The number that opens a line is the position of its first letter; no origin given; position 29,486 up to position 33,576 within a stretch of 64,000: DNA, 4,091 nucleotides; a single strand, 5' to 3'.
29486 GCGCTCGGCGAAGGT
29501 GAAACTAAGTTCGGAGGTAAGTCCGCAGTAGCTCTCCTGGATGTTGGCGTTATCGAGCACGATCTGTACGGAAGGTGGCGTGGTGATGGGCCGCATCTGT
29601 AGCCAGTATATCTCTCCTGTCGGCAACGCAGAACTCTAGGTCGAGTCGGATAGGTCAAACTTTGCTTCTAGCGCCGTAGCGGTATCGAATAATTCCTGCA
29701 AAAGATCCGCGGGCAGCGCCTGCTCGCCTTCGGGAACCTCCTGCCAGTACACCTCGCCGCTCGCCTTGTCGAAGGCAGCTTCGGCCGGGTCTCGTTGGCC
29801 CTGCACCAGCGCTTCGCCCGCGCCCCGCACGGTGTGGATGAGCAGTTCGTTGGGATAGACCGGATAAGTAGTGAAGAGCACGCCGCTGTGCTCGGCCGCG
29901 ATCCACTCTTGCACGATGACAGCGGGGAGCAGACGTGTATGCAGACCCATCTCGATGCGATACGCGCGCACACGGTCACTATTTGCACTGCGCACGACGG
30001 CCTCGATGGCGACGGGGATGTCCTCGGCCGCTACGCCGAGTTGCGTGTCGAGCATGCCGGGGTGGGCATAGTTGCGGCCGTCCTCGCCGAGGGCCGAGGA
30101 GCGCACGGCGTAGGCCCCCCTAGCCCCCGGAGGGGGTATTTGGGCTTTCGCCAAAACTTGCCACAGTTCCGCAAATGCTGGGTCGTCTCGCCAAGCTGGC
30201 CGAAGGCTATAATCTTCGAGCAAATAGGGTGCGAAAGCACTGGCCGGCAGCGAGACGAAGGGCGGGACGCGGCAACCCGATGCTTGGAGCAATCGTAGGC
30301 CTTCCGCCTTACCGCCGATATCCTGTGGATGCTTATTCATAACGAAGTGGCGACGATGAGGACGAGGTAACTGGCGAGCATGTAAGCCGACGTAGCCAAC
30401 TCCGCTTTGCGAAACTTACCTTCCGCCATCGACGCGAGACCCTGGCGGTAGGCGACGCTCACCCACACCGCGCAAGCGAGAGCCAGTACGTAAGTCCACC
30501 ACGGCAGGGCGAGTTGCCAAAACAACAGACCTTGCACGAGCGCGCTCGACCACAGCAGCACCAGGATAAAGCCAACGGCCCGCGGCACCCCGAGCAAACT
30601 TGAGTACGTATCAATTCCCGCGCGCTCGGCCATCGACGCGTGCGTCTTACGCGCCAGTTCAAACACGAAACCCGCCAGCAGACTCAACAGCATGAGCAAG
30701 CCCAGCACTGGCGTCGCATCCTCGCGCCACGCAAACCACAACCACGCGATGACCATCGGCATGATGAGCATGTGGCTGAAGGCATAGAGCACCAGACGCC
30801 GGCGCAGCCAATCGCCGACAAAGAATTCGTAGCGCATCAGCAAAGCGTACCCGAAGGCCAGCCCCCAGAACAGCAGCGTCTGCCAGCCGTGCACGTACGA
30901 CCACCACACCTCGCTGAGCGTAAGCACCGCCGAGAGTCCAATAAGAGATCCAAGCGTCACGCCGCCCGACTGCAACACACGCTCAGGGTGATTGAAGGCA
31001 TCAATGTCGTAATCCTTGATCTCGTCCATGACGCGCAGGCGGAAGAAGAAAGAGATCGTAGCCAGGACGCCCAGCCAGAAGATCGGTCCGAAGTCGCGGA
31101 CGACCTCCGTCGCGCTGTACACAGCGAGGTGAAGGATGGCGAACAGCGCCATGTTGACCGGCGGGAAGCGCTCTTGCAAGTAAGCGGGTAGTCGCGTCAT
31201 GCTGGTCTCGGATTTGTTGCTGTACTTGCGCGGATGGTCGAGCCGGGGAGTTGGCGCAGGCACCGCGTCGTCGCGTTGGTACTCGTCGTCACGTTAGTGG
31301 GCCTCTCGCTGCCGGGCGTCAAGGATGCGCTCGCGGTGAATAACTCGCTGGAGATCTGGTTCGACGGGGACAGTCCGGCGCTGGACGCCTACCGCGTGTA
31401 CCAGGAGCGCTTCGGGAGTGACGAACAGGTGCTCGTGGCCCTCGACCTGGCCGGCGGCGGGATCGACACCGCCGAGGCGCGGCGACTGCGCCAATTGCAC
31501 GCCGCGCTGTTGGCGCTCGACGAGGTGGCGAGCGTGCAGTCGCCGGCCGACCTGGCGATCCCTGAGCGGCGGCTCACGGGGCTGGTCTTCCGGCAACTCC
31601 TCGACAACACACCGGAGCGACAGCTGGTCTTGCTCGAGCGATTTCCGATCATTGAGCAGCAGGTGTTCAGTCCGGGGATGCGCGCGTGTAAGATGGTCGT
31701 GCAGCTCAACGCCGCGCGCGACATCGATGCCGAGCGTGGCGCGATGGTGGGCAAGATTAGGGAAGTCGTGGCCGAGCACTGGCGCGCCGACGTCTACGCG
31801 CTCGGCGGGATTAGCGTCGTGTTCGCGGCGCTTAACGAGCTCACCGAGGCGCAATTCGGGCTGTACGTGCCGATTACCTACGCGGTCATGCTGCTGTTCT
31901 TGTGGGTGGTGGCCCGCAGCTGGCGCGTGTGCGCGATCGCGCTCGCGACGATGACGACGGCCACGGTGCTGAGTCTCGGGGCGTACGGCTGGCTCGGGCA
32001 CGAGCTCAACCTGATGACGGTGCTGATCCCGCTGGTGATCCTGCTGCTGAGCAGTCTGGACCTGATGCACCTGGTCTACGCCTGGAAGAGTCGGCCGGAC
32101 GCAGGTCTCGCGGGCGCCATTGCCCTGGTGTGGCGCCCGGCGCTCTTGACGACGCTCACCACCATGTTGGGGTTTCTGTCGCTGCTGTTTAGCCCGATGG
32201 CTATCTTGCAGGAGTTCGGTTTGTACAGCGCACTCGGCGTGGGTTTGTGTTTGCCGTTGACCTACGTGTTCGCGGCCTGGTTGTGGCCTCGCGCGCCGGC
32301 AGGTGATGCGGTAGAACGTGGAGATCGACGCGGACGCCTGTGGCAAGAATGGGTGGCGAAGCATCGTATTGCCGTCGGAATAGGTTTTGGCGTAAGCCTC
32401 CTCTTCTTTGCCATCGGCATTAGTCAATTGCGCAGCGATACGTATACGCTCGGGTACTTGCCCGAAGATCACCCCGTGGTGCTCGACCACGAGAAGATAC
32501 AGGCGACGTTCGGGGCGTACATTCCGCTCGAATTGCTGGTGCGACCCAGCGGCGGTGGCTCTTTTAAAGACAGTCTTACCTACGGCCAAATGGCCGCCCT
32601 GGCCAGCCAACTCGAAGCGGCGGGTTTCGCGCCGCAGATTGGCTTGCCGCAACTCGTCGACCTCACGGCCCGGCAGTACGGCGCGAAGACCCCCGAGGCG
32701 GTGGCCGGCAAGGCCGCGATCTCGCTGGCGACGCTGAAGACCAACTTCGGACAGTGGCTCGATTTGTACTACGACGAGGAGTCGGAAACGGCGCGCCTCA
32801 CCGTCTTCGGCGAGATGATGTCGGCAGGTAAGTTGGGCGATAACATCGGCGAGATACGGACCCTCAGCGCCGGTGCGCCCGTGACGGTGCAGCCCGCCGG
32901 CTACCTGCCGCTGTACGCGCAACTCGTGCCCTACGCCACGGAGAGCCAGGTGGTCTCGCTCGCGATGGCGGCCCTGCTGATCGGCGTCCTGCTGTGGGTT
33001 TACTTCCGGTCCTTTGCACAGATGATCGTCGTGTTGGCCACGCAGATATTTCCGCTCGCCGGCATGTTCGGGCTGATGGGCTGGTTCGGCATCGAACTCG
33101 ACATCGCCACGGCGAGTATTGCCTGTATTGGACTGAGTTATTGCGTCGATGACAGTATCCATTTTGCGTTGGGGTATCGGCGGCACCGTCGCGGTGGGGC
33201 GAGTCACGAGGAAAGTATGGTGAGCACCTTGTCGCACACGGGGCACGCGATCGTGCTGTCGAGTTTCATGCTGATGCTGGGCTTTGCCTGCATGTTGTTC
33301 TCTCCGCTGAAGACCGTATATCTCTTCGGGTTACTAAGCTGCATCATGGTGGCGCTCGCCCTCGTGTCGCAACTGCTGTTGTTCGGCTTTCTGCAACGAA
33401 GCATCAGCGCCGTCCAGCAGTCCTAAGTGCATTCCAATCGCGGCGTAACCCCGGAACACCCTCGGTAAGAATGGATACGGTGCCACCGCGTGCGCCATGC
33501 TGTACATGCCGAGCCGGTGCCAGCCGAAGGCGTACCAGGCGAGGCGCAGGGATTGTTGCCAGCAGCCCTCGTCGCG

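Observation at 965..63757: Hyper-abundant GTTTT + GNRA mini-hairpin motif (consensus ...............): ~57 copies in 64 kb with stem covariation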

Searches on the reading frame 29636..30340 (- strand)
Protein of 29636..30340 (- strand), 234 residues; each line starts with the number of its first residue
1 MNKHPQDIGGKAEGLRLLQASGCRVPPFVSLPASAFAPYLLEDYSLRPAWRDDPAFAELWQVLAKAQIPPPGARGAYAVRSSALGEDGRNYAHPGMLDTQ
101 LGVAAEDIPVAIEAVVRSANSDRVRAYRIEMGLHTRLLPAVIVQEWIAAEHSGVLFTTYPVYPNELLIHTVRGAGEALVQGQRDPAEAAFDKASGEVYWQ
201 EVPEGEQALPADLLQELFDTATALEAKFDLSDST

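Call 40: search_protein_families(library=pfam, proteins=[window:29636-30340:-], max_evalue=0.0001)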
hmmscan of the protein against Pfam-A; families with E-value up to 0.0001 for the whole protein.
window:29636-30340:- (234 aa): 1 family
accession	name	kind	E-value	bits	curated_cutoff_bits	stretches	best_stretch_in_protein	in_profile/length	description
PF01326.24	PPDK_N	-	5.2e-25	88.8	27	1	76-216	102-248/328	Pyruvate phosphate dikinase, AMP/ATP-binding domain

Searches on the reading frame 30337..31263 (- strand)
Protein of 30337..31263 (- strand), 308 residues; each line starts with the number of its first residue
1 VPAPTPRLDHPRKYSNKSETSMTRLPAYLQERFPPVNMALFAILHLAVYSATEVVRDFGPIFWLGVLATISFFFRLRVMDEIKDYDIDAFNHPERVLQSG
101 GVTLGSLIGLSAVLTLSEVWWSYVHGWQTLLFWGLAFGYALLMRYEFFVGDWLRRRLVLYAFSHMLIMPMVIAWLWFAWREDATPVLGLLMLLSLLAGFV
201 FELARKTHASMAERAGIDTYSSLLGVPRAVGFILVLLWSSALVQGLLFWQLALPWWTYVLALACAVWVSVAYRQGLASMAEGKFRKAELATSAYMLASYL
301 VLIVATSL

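Call 40: search_protein_families(library=pfam, proteins=[window:30337-31263:-], max_evalue=0.0001)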
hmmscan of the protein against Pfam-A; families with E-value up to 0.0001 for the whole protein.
window:30337-31263:- (308 aa): 1 family
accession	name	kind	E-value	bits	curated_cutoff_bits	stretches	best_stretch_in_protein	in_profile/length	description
PF01040.23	UbiA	-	1.5e-11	44.5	34.2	1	47-274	9-231/250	UbiA prenyltransferase family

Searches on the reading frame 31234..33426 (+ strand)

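Call 8: search_protein_families(library=pfam, proteins=[window:31234-33426:+])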
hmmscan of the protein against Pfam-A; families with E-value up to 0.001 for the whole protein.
window:31234-33426:+ (730 aa): 3 families
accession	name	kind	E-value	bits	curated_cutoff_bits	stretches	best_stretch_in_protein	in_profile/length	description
PF03176.21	MMPL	-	2.2e-18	66.7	20.5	2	542-710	115-288/333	MMPL family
PF02460.24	Patched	-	3.7e-08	33.7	23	1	588-718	23-151/156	Patched SSD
PF12349.14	Sterol-sensing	-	7.4e-06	26.3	22.3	1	229-338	5-120/153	Sterol-sensing domain of SREBP cleavage-activation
